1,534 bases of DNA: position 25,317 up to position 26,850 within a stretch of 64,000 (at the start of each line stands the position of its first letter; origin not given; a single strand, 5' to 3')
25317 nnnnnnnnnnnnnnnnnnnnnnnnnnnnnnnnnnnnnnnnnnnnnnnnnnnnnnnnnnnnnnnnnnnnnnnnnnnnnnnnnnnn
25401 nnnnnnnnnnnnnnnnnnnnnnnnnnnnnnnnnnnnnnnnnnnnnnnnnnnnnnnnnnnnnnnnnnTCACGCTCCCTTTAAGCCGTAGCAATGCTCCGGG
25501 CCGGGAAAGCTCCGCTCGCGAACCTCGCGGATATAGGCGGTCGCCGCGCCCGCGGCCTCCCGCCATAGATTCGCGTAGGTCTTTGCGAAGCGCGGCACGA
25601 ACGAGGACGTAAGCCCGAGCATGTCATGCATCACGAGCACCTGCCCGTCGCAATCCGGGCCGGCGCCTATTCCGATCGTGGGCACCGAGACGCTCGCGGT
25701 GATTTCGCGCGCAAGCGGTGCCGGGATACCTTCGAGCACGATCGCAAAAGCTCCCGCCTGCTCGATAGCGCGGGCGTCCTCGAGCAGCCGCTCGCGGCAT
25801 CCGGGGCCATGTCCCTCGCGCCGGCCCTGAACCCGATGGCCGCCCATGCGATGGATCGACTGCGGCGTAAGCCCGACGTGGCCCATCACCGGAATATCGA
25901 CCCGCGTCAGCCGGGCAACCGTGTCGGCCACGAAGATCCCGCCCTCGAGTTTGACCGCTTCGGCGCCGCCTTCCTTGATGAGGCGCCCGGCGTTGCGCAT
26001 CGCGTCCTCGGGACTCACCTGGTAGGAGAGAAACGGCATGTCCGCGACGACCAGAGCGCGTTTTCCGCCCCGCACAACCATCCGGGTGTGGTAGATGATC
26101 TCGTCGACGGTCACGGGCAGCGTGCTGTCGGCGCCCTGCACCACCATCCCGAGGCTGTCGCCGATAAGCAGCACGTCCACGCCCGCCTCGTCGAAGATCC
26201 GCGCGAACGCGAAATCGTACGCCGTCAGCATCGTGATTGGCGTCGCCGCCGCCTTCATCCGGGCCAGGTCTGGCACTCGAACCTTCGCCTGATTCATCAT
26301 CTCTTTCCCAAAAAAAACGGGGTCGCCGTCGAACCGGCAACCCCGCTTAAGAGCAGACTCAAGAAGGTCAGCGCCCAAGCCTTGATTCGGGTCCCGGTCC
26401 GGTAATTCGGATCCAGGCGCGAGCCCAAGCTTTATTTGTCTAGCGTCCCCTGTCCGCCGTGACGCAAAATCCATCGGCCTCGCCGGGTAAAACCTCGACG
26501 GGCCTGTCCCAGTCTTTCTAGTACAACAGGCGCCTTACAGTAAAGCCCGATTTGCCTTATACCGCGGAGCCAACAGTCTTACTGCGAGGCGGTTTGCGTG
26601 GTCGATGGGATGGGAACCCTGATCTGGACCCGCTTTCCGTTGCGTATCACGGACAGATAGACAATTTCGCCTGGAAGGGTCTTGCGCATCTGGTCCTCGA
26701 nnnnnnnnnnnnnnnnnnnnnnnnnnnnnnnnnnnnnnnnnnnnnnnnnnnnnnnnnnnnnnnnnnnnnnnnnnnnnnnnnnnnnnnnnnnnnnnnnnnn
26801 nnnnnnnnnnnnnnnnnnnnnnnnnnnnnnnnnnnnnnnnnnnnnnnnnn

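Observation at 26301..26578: Strong terminator 10 nt before the panB start codon, preceded by about 230 nt of noncoding leader: candidate pantothenate riboswitch (pan-motif-like) or sRNA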

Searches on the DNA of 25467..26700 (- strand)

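Call 4: search_rna_families(source=window, start=26200, end=26700, threshold=evalue, max_evalue=10, show_alignments=3)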
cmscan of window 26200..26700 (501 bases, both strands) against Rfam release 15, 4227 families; matches with E-value up to 10: 6.
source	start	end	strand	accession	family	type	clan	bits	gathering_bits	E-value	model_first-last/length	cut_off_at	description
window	26391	26418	-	RF01749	pan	Cis-reg;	-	19.8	36.2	0.63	62-86/92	no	pan motif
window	26302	26376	-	RF02454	ncr982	Gene; sRNA;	-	18.4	50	5.3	1-79/79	no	Bacillus sRNA ncr982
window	26305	26376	-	RF00519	suhB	Gene; sRNA;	CL00108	14.9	41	1.8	1-77/77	no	Makes More Granules Regulator RNA (mmgR)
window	26315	26348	-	RF04153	MIR856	Gene; miRNA;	-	12.6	297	1.2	1-258/258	no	MIR856 microRNA precursor family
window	26286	26302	-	RF01138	sR23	Gene; snRNA; snoRNA; CD-box;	-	10.2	45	5.8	1-54/54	no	Small nucleolar RNA sR23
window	26309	26422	-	RF02423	Bp1_781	Gene; sRNA;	-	9.1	80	5.9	1-230/230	no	Burkholderia sRNA Bp1_Cand871_SIPHT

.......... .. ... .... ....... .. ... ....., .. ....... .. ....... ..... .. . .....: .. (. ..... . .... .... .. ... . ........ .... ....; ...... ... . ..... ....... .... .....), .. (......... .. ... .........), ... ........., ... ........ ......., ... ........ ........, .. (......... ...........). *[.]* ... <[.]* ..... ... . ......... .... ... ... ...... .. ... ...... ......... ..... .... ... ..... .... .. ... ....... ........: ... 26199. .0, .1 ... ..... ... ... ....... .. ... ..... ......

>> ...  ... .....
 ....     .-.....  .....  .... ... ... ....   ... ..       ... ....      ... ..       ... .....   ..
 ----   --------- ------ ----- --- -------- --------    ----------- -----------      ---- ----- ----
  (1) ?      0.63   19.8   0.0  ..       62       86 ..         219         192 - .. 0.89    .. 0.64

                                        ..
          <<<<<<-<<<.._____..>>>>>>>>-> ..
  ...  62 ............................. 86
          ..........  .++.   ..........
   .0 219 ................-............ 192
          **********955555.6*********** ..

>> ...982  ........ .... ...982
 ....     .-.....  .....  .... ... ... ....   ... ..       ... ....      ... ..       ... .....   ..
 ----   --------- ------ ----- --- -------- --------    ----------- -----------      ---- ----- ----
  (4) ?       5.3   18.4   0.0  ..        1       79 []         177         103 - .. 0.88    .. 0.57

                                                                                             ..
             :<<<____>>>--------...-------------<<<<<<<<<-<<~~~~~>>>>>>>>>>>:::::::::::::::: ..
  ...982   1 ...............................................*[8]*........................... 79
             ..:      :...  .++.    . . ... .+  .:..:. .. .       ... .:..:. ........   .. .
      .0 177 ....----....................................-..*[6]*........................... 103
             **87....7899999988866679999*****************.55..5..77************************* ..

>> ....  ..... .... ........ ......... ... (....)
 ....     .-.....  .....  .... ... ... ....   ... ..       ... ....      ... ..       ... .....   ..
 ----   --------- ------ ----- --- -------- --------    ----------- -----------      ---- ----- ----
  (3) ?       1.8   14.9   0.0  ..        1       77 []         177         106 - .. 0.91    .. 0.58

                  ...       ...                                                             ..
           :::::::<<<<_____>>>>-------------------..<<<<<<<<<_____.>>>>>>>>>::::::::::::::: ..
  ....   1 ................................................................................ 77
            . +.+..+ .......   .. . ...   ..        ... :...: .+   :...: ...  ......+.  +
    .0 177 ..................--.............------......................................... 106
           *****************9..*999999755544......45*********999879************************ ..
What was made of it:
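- On pan RNA motif (RF01749): Local Rfam hit of 19.8 bits to model positions 62-86 (call 4). The best score is 19.8 bits, for one hairpin only (call 4).
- Local Rfam hit to model positions 62-86 (call 4). No Rfam sRNA family matches beyond its terminator (call 4).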

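Call 14: search_rna_families(sources=[L001, L002, L003, L004, L005, L006, L007, L008], threshold=evalue, max_evalue=10, show_alignments=6)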
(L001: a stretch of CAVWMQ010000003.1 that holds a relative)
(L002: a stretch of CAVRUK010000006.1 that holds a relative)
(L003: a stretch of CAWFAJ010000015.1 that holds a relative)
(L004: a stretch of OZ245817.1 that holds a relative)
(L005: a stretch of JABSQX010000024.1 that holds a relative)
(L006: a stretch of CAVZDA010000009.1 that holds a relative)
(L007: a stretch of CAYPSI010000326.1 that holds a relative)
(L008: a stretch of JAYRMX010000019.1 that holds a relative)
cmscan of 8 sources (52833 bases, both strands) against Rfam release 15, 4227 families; matches with E-value up to 10: 6.
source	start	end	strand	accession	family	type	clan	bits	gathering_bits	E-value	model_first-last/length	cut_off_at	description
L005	6525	6792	+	RF00023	tmRNA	Gene;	CL00001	78.6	47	6.3e-29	1-272/374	3'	transfer-messenger RNA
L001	1580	1675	+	RF02826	Scr6925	Gene; sRNA;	-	30.7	50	0.29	1-131/131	no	Streptomyces RNA 6925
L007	2851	2874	+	RF01356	CRISPR-DR28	Gene; CRISPR;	-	27.8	35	0.71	1-24/24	no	CRISPR RNA direct repeat element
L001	1637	1684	-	RF02826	Scr6925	Gene; sRNA;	-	26.8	50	1.9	1-131/131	no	Streptomyces RNA 6925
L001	3593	3651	+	RF01333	CRISPR-DR20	Gene; CRISPR;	-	23.3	42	1.8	1-36/36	no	CRISPR RNA direct repeat element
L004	6179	6217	-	RF01333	CRISPR-DR20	Gene; CRISPR;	-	23.1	42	2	1-36/36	no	CRISPR RNA direct repeat element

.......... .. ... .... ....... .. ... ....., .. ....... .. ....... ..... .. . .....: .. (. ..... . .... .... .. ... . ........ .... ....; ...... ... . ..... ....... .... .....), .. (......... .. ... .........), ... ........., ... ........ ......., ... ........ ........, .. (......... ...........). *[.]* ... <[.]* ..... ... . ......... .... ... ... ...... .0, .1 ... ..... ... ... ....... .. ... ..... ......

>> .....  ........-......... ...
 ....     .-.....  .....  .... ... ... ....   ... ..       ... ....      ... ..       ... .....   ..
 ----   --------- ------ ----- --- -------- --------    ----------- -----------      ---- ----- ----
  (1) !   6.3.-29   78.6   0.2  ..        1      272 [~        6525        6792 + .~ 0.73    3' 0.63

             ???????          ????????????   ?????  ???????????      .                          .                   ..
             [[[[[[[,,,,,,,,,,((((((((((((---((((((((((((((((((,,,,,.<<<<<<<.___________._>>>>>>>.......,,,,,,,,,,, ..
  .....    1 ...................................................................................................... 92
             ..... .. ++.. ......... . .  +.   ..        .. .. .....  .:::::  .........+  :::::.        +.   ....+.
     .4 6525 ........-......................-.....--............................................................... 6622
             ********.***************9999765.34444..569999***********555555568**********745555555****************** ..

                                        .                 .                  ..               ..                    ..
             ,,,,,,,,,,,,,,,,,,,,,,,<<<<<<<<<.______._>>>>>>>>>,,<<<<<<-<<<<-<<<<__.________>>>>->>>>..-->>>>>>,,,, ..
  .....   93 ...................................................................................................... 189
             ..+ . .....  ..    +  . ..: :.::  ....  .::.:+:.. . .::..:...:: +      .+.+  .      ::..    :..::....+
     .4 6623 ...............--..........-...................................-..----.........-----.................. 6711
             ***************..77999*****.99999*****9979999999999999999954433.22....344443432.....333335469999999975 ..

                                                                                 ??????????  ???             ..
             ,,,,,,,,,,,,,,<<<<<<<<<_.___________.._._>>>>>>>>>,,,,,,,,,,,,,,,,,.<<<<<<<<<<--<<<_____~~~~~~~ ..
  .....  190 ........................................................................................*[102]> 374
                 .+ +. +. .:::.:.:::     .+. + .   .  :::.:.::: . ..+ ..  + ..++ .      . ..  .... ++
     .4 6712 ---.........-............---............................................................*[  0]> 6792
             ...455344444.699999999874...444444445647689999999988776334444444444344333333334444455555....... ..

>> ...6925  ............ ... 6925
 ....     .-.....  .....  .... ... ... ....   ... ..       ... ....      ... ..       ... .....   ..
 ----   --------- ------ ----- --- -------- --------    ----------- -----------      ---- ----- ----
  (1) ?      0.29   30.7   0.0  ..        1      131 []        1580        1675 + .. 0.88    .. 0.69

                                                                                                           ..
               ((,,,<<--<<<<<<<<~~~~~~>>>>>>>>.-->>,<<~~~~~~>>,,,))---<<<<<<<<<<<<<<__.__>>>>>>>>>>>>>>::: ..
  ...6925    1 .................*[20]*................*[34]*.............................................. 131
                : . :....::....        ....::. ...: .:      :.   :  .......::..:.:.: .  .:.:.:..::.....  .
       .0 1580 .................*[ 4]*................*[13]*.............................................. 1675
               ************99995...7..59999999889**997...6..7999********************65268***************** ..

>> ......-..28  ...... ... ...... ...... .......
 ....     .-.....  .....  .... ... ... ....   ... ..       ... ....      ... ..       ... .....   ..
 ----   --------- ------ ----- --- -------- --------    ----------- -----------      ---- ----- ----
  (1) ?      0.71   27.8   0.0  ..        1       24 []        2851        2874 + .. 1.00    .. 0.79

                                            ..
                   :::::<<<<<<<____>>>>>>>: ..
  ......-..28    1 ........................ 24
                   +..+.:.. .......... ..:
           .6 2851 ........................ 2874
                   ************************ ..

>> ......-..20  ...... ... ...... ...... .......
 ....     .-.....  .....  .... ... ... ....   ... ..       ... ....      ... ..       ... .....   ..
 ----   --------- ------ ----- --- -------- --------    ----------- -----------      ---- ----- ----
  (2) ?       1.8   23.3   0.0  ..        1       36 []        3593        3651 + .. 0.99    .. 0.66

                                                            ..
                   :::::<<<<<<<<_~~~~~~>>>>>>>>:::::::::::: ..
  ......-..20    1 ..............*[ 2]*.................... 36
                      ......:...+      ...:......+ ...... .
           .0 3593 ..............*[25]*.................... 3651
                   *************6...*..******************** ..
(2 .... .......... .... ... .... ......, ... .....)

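Call 19: search_rna_families(source=window, start=26455, end=26525, threshold=evalue, max_evalue=10, show_alignments=4)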
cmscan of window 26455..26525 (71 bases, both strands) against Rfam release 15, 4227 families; matches with E-value up to 10: 1.
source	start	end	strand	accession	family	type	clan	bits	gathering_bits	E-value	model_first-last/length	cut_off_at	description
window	26468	26516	-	RF01722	Pyrobac-1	Gene; sRNA;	-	11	40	7.6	1-60/60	no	Pyrobac-1 RNA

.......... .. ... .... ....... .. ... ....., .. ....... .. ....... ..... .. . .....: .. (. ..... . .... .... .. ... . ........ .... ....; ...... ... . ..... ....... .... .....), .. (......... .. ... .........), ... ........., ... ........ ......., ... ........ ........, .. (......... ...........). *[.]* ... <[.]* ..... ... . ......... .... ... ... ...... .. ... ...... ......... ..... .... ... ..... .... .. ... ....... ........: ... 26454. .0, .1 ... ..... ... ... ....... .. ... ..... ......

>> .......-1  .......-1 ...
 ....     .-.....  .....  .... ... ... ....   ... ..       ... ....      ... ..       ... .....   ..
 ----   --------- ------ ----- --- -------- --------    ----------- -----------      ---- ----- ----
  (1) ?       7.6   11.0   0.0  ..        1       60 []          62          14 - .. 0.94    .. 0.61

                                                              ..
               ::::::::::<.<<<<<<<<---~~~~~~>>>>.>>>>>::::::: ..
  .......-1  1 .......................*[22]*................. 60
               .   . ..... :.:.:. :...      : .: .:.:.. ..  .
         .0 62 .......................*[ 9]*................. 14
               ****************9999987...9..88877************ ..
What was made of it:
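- On pan RNA motif (RF01749): No pan hit on 26455-26525 at E<=10 (call 19).
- Tried and rejected: Hits to ncr982, mmgR/suhB, Bp1_781, MIR856 and sR23 (call 4) and to Pyrobac-1 (call 19) score far below threshold and mostly align only the terminator.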

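Call 70: search_with_rna_model(model_id=R1, sources=[L001, L002, L003, L004, L005, L006, L007, L008, L081, L082, L083, L084, L085, L086, L087, L088, L089, L090, L091, L092, L093, L094, L095, L096, L097, L098, L099, L100, L101, L102, L103, L104, L105, L106, L107, L108, L109, L110, L111, L112, L113, L114, L115, L116, L117, L118, L119, L120, L121, L122, L123, L124, L161, L162, L164, L165], max_evalue=1)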
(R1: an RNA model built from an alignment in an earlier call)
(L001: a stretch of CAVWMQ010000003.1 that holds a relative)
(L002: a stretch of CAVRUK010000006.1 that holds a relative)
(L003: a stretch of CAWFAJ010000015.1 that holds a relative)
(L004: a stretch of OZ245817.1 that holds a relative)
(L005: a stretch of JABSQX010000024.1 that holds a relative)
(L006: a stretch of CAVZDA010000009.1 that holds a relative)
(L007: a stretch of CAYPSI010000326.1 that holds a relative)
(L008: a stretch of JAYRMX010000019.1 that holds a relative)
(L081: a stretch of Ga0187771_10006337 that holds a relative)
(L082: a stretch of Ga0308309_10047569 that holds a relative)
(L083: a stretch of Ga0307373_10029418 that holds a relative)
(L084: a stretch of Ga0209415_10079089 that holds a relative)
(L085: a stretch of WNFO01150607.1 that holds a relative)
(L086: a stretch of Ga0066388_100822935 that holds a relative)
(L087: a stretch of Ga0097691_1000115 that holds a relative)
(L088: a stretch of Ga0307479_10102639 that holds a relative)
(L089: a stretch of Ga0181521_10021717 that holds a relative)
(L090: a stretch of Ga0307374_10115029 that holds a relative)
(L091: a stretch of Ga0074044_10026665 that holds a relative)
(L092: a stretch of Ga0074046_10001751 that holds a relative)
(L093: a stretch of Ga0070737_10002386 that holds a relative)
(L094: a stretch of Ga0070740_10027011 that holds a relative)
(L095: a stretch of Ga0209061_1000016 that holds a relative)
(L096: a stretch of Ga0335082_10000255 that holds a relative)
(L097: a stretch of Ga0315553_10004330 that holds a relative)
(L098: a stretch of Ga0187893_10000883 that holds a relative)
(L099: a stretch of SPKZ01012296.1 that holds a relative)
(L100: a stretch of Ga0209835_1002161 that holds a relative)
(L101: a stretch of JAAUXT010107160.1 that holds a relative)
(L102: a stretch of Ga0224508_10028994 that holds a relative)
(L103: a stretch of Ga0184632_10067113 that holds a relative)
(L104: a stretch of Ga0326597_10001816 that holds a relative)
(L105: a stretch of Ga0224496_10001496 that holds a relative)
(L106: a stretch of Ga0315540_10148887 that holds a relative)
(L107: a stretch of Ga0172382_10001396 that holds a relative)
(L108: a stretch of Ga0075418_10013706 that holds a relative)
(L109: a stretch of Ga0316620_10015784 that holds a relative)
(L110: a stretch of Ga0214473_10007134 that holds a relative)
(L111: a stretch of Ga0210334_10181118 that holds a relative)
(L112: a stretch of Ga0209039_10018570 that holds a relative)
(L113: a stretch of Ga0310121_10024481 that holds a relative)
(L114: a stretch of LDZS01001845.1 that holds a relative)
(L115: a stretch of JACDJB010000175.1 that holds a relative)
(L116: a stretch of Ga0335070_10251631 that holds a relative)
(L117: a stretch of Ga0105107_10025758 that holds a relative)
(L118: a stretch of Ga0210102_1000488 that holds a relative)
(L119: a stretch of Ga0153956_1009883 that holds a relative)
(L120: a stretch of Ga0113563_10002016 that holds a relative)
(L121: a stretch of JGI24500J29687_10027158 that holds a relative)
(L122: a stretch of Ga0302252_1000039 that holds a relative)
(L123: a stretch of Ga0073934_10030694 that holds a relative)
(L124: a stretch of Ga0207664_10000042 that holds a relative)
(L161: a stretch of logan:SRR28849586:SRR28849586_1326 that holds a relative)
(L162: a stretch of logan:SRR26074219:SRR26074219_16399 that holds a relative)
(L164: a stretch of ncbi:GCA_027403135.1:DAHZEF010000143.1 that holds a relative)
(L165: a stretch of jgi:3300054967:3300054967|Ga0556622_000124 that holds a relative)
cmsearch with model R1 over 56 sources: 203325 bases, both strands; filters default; matches with E-value up to 1: 49.
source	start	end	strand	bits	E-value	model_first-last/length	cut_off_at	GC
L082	1365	1393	+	28.8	0.00023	1-29/29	no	0.66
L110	1300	1331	+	28.7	0.00024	1-29/29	no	0.69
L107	521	551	+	28.3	0.0003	1-29/29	no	0.65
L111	250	281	+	28.3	0.00031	1-29/29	no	0.69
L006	2786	2816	+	27.9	0.0004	1-29/29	no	0.74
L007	2798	2829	+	27.8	0.00041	1-29/29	no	0.69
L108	1289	1320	+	27.2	0.00059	1-29/29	no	0.75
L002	2862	2890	+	26.9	0.00069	1-29/29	no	0.69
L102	291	321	+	26.9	0.00072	1-29/29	no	0.68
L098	1295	1324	+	26.8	0.00077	1-29/29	no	0.73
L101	1204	1232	+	26.7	0.00078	1-29/29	no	0.72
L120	1254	1285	+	26.7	0.00082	1-29/29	no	0.66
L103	500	527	+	26.6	0.00086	1-29/29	no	0.68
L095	1366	1393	+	26.3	0.001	1-29/29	no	0.71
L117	1399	1426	+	26.1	0.0012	1-29/29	no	0.71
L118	1319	1350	+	26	0.0012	1-29/29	no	0.69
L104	1319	1350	+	26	0.0012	1-29/29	no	0.69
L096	1290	1320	+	26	0.0012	1-29/29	no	0.68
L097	1245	1274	+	25.9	0.0013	1-29/29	no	0.7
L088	632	661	+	25.7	0.0014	1-29/29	no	0.7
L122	445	472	+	25.7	0.0015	1-29/29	no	0.54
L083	1347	1377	+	25.3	0.0018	1-29/29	no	0.74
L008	1092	1121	+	24.9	0.0023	1-29/29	no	0.77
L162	1379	1408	+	24.7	0.0027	1-29/29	no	0.67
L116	87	118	+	24.5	0.003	1-29/29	no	0.72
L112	1300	1330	+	24.4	0.0031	1-29/29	no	0.71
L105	1262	1293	+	24.4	0.0031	1-29/29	no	0.72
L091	1359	1389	+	24.2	0.0035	1-29/29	no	0.65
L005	2796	2826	+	24.1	0.0037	1-29/29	no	0.74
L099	1299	1329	+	24.1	0.0037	1-29/29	no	0.74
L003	2847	2877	+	24.1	0.0038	1-29/29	no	0.68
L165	1380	1410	+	23.9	0.0043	1-29/29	no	0.71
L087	1347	1377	+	23.8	0.0046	1-29/29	no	0.65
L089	1365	1395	+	23.7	0.0048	1-29/29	no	0.65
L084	1343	1371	+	23.7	0.0049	1-29/29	no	0.69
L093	1373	1401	+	23.6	0.0051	1-29/29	no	0.69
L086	253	281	+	23.1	0.0068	1-29/29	no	0.69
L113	710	736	+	23.1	0.0068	3-27/29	no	0.59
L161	1374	1405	+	22.7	0.0086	1-29/29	no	0.66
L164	1379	1410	+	22.1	0.012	1-29/29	no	0.66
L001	2886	2916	+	21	0.023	1-29/29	no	0.61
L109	1338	1363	+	20.8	0.027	3-27/29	no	0.58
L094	1375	1409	+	19.1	0.071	1-29/29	no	0.63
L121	279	307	+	18.8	0.086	1-29/29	no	0.59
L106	36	64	+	18.2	0.12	3-27/29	no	0.76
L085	361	392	+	17.6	0.18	1-29/29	no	0.69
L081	1393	1423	+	17.2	0.22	1-29/29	no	0.77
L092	729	753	+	17.2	0.23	4-26/29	no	0.6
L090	806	857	+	16.5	0.33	1-29/29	no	0.65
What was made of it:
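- On pan RNA motif (RF01749): The same model gives 49 sense-strand hits in 56 panB loci (call 70).
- The same model finds 49 hits in 56 panB loci, all on the sense strand (call 70).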
